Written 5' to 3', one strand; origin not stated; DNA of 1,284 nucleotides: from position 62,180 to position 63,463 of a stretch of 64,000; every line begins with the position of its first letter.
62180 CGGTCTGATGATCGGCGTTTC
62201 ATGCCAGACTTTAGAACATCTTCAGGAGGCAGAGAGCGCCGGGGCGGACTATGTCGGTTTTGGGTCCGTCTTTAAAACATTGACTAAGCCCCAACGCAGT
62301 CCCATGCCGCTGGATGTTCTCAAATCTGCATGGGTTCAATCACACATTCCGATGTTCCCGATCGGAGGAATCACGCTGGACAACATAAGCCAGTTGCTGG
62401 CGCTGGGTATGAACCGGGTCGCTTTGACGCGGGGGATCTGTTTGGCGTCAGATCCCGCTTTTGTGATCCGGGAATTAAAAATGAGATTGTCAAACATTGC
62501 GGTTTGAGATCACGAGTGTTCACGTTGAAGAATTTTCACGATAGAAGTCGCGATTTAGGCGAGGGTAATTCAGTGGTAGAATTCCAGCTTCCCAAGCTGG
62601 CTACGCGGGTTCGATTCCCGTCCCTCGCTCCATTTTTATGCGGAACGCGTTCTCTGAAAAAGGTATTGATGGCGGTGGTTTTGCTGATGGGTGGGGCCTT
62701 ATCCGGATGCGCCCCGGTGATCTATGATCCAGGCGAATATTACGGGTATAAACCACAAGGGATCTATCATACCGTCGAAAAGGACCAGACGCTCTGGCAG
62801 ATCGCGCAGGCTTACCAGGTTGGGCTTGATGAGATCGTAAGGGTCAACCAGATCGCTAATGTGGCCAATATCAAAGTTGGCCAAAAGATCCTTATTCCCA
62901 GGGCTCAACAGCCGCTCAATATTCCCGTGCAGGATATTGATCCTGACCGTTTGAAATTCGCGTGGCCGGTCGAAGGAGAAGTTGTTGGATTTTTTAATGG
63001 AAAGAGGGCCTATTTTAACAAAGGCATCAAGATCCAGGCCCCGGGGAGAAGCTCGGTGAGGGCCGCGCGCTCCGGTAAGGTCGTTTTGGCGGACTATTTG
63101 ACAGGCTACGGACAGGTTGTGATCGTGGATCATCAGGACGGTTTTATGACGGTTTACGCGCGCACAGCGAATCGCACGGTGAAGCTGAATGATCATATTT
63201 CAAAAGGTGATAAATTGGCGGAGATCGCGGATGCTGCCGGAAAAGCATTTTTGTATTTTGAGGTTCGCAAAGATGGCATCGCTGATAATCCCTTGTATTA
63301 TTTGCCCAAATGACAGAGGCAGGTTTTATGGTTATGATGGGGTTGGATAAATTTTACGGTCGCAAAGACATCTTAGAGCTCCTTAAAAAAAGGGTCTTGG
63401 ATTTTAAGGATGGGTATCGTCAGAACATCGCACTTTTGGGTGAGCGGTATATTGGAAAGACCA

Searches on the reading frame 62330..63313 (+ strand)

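Call 63: search_protein_families(library=pfam, proteins=[window:62330-63313:+], max_evalue=0.00001)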
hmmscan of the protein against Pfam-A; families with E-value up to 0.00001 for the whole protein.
window:62330-63313:+ (327 aa): 2 families
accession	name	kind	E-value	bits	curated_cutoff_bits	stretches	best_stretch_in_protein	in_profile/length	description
PF01551.29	Peptidase_M23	-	1.2e-20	73.9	28.7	1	229-321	2-96/96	Peptidase family M23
PF01476.26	LysM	-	3.2e-12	46.6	20.9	1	147-190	1-43/43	LysM domain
